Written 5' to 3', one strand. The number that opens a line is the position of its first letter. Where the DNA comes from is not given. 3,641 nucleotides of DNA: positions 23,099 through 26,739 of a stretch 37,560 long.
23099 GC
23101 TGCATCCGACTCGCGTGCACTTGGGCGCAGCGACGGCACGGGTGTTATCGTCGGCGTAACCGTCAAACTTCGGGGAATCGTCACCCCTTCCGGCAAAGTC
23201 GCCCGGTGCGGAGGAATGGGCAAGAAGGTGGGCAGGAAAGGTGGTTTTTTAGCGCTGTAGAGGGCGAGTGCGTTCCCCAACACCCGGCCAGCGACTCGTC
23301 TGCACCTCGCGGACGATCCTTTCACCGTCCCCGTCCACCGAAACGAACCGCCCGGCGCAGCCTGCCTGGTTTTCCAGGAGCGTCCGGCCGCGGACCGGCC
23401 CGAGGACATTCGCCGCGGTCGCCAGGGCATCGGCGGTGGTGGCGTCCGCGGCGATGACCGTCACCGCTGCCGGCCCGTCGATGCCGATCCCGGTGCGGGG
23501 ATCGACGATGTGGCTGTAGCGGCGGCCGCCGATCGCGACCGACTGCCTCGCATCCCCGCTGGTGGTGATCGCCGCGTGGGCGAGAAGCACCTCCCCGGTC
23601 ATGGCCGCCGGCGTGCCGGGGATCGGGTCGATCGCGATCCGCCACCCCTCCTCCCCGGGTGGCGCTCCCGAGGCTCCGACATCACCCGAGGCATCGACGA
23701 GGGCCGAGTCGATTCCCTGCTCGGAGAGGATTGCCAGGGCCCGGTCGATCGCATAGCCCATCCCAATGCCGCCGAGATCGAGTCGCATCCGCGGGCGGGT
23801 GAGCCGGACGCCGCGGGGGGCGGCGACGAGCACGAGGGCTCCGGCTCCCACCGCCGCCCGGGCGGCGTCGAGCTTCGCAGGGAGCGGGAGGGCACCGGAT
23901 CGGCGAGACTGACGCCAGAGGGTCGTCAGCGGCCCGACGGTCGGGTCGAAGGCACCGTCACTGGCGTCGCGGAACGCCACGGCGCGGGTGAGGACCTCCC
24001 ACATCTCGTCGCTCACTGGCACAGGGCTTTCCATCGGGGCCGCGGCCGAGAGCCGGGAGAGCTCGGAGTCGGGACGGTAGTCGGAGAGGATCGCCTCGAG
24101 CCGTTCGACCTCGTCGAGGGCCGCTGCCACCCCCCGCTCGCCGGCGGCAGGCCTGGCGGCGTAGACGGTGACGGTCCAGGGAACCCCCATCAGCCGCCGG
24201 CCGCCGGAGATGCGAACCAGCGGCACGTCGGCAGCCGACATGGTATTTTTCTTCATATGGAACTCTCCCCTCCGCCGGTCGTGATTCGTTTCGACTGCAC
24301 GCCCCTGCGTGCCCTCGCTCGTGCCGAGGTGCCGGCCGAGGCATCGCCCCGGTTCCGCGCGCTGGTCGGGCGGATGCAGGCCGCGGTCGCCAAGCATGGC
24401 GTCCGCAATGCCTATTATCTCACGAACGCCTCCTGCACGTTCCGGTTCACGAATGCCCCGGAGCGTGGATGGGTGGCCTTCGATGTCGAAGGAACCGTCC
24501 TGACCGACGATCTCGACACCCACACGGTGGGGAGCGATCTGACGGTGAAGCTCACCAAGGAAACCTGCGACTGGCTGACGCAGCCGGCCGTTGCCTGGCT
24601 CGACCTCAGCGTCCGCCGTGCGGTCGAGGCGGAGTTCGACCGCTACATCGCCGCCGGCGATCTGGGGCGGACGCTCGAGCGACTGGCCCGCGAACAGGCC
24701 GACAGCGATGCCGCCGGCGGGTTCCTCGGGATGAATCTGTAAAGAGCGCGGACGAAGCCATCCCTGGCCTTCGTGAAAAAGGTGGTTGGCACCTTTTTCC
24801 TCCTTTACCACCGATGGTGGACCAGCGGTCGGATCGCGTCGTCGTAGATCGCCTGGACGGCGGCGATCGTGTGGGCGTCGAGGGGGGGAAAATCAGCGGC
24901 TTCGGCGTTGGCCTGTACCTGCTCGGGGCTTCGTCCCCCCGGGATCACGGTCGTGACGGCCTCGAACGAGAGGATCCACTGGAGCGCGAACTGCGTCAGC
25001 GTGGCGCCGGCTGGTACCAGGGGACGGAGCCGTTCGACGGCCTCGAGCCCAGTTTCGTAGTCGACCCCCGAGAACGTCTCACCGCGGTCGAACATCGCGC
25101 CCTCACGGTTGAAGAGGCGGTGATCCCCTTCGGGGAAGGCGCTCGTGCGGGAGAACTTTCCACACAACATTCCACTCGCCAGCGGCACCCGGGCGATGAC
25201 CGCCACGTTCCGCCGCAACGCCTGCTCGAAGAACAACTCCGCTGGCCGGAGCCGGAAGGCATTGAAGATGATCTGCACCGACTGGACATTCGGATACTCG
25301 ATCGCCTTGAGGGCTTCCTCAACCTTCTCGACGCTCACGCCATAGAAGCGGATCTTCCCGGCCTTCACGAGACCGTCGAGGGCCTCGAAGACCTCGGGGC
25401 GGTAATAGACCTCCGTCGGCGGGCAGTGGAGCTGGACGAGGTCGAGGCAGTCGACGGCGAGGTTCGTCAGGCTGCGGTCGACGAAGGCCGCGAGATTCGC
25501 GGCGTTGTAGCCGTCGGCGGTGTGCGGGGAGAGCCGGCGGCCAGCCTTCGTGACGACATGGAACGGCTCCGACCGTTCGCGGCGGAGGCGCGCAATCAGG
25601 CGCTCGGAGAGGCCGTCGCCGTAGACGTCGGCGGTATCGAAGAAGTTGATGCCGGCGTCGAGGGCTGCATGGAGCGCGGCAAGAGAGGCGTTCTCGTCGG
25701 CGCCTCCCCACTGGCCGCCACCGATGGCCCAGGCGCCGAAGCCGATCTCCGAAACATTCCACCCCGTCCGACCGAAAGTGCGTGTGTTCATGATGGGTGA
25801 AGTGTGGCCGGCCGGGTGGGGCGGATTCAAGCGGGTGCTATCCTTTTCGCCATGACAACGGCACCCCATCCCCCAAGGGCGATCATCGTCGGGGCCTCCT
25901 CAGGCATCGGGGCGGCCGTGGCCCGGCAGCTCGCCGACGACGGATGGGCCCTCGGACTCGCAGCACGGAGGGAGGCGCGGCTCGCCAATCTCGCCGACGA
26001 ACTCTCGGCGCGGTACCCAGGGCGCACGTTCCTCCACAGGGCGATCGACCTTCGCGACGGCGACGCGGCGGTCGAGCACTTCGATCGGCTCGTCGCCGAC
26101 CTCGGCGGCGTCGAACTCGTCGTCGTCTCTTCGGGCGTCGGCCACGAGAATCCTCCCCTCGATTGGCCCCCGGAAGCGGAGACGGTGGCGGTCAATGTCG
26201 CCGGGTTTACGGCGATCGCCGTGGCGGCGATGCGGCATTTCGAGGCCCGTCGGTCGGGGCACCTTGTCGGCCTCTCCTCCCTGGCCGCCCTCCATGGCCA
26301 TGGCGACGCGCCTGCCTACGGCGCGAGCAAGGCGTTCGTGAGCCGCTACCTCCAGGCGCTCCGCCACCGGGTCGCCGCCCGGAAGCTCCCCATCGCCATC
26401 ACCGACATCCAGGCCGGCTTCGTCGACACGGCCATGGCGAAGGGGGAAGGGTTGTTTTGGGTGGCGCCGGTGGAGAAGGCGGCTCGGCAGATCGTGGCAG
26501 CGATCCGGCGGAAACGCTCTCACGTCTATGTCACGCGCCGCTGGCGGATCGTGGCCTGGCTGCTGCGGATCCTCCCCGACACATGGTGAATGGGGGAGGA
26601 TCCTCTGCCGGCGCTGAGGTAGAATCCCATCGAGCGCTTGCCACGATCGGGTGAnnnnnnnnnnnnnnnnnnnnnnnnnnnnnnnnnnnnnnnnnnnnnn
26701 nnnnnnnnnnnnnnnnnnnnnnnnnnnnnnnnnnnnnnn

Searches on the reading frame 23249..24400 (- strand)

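Call 23: search_protein_families(library=pfam, proteins=[window:23249-24400:-], max_evalue=0.001)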
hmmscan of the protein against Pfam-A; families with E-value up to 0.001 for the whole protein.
window:23249-24400:- (383 aa): 1 family
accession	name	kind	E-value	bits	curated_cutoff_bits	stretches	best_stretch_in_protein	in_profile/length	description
PF02424.20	ApbE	-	9.7e-74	248.7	25.6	1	71-347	1-260/266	ApbE family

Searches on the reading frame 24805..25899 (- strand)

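Call 23: search_protein_families(library=pfam, proteins=[window:24805-25899:-], max_evalue=0.001)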
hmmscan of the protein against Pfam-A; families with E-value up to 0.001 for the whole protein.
window:24805-25899:- (364 aa): 1 family
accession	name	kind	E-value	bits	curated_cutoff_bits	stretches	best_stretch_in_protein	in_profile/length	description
PF00248.27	Aldo_ket_red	-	7.5e-61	206.2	24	1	51-352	1-290/291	Aldo/keto reductase family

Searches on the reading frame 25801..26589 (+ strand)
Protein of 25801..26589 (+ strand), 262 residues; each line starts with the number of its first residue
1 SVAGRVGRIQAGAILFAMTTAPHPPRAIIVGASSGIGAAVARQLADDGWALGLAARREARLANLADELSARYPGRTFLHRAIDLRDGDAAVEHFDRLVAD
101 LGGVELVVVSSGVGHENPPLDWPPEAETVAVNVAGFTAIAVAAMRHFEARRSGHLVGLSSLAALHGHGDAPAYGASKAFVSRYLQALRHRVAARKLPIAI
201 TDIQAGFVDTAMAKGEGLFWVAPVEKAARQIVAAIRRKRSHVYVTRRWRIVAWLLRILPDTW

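Call 23: search_protein_families(library=pfam, proteins=[window:25801-26589:+], max_evalue=0.001)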
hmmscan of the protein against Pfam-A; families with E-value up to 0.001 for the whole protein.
window:25801-26589:+ (262 aa): 4 families
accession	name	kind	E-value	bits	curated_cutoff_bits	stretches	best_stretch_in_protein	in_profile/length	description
PF00106.31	adh_short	-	1.3e-32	113.3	26.6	1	27-214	3-188/195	short chain dehydrogenase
PF13561.12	adh_short_C2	-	3.9e-21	76.2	27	1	31-215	1-183/236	Enoyl-(Acyl carrier protein) reductase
PF08659.16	KR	-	3.2e-07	30.9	22.6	1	28-188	4-164/180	KR domain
PF13460.12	NAD_binding_10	-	0.00052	20.4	27.2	0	31-186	1-123/184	NAD(P)H-binding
